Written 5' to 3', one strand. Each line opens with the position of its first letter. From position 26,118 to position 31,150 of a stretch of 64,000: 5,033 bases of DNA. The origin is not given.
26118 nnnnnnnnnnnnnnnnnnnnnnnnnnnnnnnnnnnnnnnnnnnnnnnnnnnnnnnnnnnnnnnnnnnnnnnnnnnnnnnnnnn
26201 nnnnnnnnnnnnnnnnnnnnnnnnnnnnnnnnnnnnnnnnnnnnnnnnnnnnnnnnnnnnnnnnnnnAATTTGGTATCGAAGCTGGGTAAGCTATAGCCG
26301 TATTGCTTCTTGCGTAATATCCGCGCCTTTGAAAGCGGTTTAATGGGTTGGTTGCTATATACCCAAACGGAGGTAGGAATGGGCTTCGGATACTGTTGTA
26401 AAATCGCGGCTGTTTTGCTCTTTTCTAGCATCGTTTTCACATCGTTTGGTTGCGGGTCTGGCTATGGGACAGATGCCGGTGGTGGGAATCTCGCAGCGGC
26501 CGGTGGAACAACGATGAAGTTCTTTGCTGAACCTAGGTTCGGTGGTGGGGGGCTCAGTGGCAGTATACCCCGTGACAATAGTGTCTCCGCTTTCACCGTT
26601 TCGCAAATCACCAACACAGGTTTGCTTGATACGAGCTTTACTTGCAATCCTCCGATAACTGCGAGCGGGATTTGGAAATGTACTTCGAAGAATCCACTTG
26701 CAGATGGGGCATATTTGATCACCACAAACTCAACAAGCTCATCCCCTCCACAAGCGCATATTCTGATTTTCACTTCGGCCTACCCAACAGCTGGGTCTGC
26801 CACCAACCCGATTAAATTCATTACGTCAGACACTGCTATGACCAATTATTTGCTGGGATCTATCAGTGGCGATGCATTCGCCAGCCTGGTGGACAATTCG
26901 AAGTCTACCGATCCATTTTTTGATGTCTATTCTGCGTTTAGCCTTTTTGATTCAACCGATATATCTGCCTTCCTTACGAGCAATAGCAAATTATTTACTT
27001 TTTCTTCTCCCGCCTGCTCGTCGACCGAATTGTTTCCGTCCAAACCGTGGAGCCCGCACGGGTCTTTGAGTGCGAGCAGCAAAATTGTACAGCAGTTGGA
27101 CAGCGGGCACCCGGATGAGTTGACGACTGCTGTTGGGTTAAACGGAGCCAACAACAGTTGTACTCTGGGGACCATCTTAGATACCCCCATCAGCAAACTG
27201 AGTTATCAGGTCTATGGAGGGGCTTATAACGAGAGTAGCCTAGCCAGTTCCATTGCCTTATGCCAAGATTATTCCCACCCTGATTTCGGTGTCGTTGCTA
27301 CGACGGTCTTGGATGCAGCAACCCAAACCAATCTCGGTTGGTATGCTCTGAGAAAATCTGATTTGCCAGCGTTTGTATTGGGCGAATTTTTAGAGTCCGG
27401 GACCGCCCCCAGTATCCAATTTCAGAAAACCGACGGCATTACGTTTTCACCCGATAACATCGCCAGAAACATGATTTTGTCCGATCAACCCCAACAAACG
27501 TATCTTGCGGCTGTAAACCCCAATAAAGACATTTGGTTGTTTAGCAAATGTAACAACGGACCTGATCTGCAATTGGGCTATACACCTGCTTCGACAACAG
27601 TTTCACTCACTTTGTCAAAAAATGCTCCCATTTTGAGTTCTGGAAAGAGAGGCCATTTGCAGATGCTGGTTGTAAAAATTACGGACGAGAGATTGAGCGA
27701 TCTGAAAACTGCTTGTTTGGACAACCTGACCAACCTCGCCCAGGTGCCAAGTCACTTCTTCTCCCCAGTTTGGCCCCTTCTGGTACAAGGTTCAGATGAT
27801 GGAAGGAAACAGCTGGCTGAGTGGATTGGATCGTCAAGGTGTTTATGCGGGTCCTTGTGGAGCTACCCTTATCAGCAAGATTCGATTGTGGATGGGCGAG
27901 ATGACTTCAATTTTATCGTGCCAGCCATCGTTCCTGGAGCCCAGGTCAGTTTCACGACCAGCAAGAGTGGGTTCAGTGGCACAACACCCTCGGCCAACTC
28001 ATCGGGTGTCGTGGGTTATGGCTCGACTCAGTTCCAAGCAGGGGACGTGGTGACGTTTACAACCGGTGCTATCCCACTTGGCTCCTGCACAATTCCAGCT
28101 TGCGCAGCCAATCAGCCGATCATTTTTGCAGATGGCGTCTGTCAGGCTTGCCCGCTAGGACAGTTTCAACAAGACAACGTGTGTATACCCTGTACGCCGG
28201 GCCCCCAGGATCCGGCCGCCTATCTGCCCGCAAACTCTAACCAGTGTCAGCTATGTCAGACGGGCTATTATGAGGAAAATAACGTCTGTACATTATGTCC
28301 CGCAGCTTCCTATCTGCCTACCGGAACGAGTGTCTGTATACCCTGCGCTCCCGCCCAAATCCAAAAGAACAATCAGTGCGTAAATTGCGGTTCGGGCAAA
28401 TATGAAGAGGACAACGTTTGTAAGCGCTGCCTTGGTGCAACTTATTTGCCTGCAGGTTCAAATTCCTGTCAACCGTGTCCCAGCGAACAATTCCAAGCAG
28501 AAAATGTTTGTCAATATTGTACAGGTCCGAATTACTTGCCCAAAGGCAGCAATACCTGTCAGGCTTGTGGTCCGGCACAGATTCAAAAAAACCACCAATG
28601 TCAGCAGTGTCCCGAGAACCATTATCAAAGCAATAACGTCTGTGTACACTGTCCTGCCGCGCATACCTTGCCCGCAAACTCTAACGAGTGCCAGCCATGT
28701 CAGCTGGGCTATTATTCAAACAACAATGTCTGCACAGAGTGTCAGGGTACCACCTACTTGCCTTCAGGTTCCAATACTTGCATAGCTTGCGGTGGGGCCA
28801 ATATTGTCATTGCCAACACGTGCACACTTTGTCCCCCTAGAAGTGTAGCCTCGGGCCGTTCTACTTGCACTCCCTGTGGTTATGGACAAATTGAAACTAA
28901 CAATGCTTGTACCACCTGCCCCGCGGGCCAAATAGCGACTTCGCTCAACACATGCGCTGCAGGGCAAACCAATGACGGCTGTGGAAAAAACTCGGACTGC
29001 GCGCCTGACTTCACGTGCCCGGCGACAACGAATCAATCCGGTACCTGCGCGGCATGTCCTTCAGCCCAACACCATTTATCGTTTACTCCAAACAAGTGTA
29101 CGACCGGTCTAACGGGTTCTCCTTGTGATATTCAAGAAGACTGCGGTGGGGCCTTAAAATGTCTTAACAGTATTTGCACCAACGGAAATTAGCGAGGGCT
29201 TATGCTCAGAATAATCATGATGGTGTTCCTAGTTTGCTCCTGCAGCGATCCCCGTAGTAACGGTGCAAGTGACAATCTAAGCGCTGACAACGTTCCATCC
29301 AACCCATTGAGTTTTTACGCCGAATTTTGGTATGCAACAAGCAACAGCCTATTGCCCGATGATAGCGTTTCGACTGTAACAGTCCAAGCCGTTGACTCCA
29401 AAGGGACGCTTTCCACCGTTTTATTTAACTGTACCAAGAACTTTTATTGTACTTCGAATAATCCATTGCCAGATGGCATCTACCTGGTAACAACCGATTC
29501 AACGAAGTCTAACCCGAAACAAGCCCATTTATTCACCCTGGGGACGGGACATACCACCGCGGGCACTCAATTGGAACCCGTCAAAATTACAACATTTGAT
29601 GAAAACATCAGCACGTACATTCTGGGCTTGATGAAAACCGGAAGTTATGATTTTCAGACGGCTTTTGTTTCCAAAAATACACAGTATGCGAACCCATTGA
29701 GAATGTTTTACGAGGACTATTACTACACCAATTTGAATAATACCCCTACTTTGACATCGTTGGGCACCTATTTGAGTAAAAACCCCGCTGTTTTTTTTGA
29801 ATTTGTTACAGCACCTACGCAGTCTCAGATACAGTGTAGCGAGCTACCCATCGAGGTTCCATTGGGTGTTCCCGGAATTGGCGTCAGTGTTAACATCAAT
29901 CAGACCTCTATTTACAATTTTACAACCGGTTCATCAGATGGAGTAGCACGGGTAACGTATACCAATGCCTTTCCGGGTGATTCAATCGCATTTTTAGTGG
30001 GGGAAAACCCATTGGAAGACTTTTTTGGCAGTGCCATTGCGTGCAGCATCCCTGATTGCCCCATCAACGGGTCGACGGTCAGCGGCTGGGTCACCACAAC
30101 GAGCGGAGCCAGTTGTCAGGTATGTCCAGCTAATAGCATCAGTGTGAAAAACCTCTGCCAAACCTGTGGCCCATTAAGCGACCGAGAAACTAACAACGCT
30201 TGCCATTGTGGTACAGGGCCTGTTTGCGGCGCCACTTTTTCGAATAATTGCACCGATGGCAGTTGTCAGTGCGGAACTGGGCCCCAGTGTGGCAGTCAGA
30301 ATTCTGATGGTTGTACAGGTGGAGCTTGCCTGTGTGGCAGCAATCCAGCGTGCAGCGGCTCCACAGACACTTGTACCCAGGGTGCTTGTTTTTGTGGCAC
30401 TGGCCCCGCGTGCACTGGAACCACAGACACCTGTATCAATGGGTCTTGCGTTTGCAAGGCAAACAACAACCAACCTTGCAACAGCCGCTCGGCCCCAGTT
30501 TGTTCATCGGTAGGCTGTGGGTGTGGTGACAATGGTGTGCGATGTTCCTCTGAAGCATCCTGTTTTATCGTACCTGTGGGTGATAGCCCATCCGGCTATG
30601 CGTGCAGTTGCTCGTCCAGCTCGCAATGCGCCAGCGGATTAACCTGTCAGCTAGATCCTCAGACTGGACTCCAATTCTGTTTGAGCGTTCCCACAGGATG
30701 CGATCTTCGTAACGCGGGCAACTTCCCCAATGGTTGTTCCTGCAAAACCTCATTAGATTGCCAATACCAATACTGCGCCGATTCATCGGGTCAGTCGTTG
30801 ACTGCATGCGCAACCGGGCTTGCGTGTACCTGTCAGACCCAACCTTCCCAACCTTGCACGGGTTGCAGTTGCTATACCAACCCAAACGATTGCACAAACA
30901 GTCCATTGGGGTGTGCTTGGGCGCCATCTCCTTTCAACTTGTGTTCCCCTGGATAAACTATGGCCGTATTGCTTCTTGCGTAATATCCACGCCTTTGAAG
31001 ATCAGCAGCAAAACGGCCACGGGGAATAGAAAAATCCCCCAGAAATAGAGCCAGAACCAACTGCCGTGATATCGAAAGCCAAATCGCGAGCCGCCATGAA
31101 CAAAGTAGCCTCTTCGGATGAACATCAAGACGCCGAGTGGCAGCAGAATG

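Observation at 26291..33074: Repeat-bracketed cassette of two paralogous eukaryote-like Cys-rich secreted proteins next to a leishmanolysin-like protease with a coupled small membrane protein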

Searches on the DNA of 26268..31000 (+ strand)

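Call 79: search_dna_similar(query=window:26268-31000:+, collection=plasmids, mode=distant, max_rows=8)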
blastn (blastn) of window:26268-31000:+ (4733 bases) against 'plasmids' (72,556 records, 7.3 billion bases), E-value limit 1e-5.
No match.

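Call 80: search_dna_similar(query=window:26268-31000:+, collection=phages, mode=distant, max_rows=8)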
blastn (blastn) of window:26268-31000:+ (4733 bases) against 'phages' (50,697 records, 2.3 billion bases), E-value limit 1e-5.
No match.

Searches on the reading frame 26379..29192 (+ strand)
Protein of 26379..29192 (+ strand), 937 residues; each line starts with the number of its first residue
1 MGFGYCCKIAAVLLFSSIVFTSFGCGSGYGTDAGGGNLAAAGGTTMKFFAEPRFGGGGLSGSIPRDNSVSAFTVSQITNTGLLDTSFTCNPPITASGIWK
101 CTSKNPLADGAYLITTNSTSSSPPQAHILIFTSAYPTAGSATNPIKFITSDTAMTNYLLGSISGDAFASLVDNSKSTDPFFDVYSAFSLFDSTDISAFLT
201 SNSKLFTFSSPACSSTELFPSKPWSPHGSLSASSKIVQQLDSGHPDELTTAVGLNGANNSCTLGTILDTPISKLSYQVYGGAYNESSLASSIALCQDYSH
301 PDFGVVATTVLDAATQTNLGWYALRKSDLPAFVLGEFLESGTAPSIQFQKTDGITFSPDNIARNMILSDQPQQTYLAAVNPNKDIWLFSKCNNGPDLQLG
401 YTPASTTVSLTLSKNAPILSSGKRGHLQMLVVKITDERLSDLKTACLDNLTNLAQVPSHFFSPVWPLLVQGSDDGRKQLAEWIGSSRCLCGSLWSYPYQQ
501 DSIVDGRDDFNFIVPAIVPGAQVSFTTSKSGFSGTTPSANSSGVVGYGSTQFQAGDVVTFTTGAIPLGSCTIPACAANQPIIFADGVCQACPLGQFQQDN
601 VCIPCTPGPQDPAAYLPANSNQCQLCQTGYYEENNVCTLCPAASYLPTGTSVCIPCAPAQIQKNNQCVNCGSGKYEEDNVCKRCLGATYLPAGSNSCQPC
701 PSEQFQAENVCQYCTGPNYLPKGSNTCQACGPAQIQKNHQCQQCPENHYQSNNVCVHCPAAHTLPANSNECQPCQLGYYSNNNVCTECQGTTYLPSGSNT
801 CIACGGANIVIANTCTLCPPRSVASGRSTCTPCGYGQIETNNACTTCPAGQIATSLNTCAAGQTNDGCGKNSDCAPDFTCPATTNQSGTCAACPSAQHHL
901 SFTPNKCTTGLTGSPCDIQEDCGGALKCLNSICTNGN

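Call 8: search_protein_families(library=pfam, proteins=[window:26379-29192:+], max_evalue=0.01)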
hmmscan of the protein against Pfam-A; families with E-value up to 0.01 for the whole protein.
window:26379-29192:+ (937 aa): 1 family
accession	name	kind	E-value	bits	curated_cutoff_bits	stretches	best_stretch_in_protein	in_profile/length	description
PF23091.2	TNFR_ELAPOR1_6th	-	0.002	18.4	33.2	0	767-792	10-36/41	ELAPOR1-like, TNF receptor-like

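Call 9: search_protein_families(library=ncbifam, proteins=[window:26379-29192:+], max_evalue=0.01)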
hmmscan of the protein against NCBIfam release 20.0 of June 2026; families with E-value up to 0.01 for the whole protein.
window:26379-29192:+ (937 aa): 0 families

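Call 11: search_protein_families(library=pfam, proteins=[window:26379-29192:+], max_evalue=10)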
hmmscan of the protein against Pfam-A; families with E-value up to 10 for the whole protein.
window:26379-29192:+ (937 aa): 2 families
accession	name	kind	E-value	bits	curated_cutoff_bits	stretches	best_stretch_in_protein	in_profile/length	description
PF23091.2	TNFR_ELAPOR1_6th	-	0.002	18.4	33.2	6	767-792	10-36/41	ELAPOR1-like, TNF receptor-like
PF07699.19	Ephrin_rec_like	-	3.5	7.9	23.1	2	737-763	7-36/48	Tyrosine-protein kinase ephrin type A/B receptor-like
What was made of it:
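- On Ephrin_rec_like / GCC2_GCC3 / ELAPOR1-type Cys-rich repeats: Gene B has no hit (calls 8, 11).
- On Small two-TM protein family (unnamed): There is no Pfam or NCBIfam model for it (calls 8, 9, 11).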

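Call 75: predict_structure(alignment_id=A4)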
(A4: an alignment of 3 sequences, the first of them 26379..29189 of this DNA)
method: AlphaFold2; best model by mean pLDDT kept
length: 937 residues; sequences in the alignment: 3
mean_pLDDT: 37.5   pTM: 0.23
mean pLDDT of the five models: 37.5, 36.5, 36.1, 32.5, 29.6
residues with pLDDT >= 90: 0; 70-90: 7; 50-70: 265; < 50: 665
segments of 3 or more residues with pLDDT < 50: 1-46, 53-64, 79-82, 94-96, 121-522, 537-551, 564-567, 573-653, 715-717, 722-726, 861-937
pLDDT, mean of each block of 10 residues (from residue 1): 28 30 22 24 43 37 51 55 54 54 54 57 43 36 33 25 24 24 26 30 27 20 18 20 22 20 19 17 21 21 24 26 22 20 23 26 25 23 28 25 26 27 24 29 25 23 27 36 33 22 26 38 56 50 40 54 50 39 33 40 39 36 38 41 44 53 58 60 58 57 52 52 52 62 69 66 60 59 58 52 57 58 59 59 61 53 31 27 24 25 27 25 23 25
secondary structure, 60 per line:
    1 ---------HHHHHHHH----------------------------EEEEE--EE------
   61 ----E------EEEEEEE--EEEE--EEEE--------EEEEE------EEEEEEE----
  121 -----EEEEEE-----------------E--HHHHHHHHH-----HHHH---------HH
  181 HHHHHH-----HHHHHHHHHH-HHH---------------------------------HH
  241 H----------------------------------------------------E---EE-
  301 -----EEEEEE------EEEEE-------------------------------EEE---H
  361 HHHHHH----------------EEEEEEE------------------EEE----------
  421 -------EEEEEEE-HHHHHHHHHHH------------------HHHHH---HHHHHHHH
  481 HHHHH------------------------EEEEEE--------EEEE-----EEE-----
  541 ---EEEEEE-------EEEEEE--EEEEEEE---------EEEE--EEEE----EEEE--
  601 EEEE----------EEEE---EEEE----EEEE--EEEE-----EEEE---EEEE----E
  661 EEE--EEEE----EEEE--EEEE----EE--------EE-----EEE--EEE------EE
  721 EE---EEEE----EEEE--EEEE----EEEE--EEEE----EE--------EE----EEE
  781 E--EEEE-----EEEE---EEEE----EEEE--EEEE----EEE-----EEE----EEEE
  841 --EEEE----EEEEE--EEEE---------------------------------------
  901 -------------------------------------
elements in order (helices of 4 or more, strands of 3 or more residues): H10-17 E46-50 E72-78 E81-84 E87-90 E99-103 E110-116 E126-131 H152-160 H166-169 H179-186 H192-201 E306-311 E318-322 E354-356 H360-366 E383-389 E408-410 E428-434 H436-446 H465-469 H473-485 E510-515 E524-527 E533-535 E544-549 E557-562 E565-571 E581-584 E587-590 E595-598 E601-604 E615-618 E622-625 E630-633 E636-639 E645-648 E652-655 E660-663 E666-669 E674-677 E680-683 E705-707 E710-712 E719-722 E726-729 E734-737 E740-743 E748-751 E754-757 E778-781 E784-787 E793-796 E800-803 E808-811 E814-817 E822-824 E830-832 E837-840 E843-846 E851-855 E858-861
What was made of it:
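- On Ephrin_rec_like / GCC2_GCC3 / ELAPOR1-type Cys-rich repeats: The AF2 model has pLDDT 52-69 in the repeat region only (call 75).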

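Call 77: fold_search(model_id=the predicted structure, library=pdb)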
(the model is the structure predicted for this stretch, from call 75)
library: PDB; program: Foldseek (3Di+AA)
matches with E <= 10: 1379; with E <= 0.001: 0
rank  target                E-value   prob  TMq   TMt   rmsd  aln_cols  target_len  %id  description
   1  9vql_B                1.1e-03  0.44  0.06  0.07  32.0       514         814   12  Cryo-EM structure of the dimeric Elapor1 mutant (released 2025-07-23)
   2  9vql_A                1.5e-03  0.44  0.06  0.07  24.1       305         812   13  Cryo-EM structure of the dimeric Elapor1 mutant (released 2025-07-23)
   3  9vqm_D                2.4e-02  0.09  0.05  0.06  26.4       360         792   15  Cryo-EM structure of Elapor1WT in tetrameric form (released 2025-07-23)
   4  1tlk                  5.0e-02  0.98  0.07  0.47   3.8        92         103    8  X-RAY STRUCTURE DETERMINATION OF TELOKIN, THE C-TERMINAL DOMAIN OF MYOSIN LIGHT CHAIN KINASE, AT 2.8 ANGSTROMS RESOLUTIO (released 1993-10-31)
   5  8vsj_B                5.3e-02  0.85  0.06  0.24   4.5        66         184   11  Engineered peptide-specific binder in complex with HLA-DR1/CLIP (released 2024-10-02)
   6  8hnn_N                5.6e-02  0.41  0.06  0.27  13.8       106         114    8  Structure of CXCR3 complexed with antagonist SCH546738 (released 2023-11-29)
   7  4z29_A                6.2e-02  0.97  0.06  0.26   4.4        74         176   15  Crystal structure of the magnetobacterial protein MtxA C-terminal domain (released 2015-06-03)
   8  6dlf_A                6.2e-02  0.87  0.06  0.22   4.8        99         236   12  Crystal structure of NTRI homodimer (released 2019-04-10)
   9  3lcy_C                6.6e-02  0.97  0.07  0.27   4.1        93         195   14  Titin Ig tandem domains A164-A165 (released 2011-05-25)
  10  5n1t_W                7.0e-02  0.77  0.07  0.35   5.5       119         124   15  Crystal structure of complex between flavocytochrome c and copper chaperone CopC from T. paradoxus (released 2018-02-28)
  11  5eo9_B                7.8e-02  0.75  0.06  0.23   5.4       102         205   12  Crystal Structure of the complex of Dpr6 Domain 1 bound to DIP-alpha Domain 1+2 (released 2016-01-06)
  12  3b5h_C                9.2e-02  0.97  0.07  0.32   3.8        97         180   12  Crystal structure of the extracellular portion of HAb18G/CD147 (released 2008-05-06)
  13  2kdg_MODEL_1_A        9.2e-02  0.89  0.06  0.44   4.2        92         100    8  Solution Structure of the 1st Ig domain of Myotilin (released 2009-07-21)
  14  2dm2_MODEL_1_A        1.1e-01  0.91  0.06  0.42   4.8        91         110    9  Solution structure of the first ig domain of human palladin (released 2007-04-24)
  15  5d4k_B                1.2e-01  0.92  0.07  0.11   5.1       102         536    9  Crystal structure of the human polymeric Ig receptor (pIgR) ectodomain (released 2016-03-16)
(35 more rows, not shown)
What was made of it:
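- On Ephrin_rec_like / GCC2_GCC3 / ELAPOR1-type Cys-rich repeats: Foldseek's top hit is ELAPOR1 9vql at E 1.1e-3, probability 0.44, with very low TM-score (call 77).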

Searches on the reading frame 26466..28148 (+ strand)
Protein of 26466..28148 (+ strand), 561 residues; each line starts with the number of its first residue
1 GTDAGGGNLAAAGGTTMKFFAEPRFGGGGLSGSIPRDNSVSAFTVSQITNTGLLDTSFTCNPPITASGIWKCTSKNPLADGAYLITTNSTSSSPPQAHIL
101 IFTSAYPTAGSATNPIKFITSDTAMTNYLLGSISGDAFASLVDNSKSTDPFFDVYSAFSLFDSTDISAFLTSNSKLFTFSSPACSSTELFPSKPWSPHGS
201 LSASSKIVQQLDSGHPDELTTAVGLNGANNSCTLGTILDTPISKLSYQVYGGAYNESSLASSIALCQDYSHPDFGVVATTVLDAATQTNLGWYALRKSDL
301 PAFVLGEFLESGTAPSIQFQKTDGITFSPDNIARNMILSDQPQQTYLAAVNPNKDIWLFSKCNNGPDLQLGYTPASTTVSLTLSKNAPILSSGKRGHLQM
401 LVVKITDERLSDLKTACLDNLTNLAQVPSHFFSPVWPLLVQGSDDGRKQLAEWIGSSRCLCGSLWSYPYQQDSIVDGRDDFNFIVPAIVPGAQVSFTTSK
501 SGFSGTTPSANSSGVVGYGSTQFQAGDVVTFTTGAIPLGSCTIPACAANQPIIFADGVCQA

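Call 33: find_homologous_proteins(query=window:26466-28148:+, max_evalue=0.001)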
Query window:26466-28148:+ (561 aa): 1 proteins with E <= 0.001 among 8000 candidates.
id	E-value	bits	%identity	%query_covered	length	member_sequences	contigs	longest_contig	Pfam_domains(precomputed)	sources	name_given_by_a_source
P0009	0.0e+0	1254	100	100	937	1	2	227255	-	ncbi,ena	-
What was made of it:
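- Tried and rejected: Homologs of A/B. The word-indexed search found only A itself (call 33).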

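Call 37: find_encoding_contigs(protein=P0009, flank=2000, max_places=4)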
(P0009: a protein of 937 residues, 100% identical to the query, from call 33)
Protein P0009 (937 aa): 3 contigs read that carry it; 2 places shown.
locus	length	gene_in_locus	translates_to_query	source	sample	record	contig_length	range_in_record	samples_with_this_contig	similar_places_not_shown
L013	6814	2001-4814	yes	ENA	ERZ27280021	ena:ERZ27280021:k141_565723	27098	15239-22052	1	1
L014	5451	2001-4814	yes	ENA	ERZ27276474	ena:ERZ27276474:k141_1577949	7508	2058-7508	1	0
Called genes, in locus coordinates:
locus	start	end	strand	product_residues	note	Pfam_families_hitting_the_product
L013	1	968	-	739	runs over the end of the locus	PF00330:Aconitase, PF00694:Aconitase_C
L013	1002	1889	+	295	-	PF02253:PLA1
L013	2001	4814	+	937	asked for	-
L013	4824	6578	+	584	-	-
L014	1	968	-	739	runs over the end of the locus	PF00330:Aconitase, PF00694:Aconitase_C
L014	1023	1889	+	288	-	PF02253:PLA1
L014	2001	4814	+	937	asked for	-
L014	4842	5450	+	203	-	?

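Call 50: search_protein_representatives(alignment_id=A3)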
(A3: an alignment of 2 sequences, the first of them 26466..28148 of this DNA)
Query: 2 sequences, 572 profile positions. Proteins with E-value up to 0.001 (for the whole library): 4; up to 1e-10: 3; up to 1e-30: 3. The best 4 are listed.
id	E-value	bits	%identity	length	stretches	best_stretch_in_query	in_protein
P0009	0.0e+00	1240.5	-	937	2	1-572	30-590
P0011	8.8e-92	324.9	-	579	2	8-191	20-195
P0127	1.0e-40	156.3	-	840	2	322-559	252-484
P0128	3.3e-04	35.8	-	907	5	276-320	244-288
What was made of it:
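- Tried and rejected: The full HMMER scan added one real homolog, P0127, and one spurious FG-GAP-like hit, P0128 (call 50).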

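Call 52: find_encoding_contigs(protein=P0127, flank=10000, max_places=4)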
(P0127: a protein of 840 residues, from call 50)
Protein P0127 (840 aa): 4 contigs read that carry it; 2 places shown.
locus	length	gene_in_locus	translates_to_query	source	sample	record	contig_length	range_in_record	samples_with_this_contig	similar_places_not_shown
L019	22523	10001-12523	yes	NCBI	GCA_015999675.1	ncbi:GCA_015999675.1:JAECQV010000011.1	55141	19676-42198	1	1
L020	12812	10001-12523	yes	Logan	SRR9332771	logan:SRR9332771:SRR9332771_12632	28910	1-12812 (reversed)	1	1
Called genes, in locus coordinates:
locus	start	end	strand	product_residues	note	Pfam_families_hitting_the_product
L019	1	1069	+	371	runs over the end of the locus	PF13477:Glyco_trans_4_2, PF13439:Glyco_transf_4 (weak), PF00534:Glycos_transf_1, PF13692:Glyco_trans_1_4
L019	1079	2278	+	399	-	-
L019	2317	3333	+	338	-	PF00953:Glycos_transf_4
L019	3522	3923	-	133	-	-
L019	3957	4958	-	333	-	PF01208:URO-D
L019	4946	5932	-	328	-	PF00490:ALAD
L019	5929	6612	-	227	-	PF02602:HEM4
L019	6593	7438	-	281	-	PF01379:Porphobil_deam, PF03900:Porphobil_deamC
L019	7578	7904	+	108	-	PF00085:Thioredoxin, PF14595:Thioredoxin_9 (weak), PF13098:Thioredoxin_2, PF13905:Thioredoxin_8 (faint)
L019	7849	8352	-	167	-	PF00293:NUDIX, PF14815:NUDIX_4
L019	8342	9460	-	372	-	PF13360:PQQ_2, PF13570:Beta-prop_ACSF4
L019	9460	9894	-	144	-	-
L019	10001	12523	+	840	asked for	-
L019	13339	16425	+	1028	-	-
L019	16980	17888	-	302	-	PF12784:PDDEXK_2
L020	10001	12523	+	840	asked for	-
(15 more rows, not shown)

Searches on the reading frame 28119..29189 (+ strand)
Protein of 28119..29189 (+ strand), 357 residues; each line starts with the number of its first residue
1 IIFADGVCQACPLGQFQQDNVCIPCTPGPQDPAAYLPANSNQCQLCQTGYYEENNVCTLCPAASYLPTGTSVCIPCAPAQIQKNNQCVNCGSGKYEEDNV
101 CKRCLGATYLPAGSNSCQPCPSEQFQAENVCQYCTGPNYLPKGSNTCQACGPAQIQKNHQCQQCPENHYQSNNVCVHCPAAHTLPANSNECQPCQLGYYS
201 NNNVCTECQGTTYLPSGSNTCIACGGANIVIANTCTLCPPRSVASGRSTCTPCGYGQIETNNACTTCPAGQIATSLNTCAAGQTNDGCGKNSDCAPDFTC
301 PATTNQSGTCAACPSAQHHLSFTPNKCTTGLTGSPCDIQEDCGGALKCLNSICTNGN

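Call 34: search_solved_structures(query=window:28119-29189:+, max_evalue=0.01, show_alignments=1)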
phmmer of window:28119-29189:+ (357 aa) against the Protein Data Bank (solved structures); distinct sequences matched with E-value up to 0.01: 0.
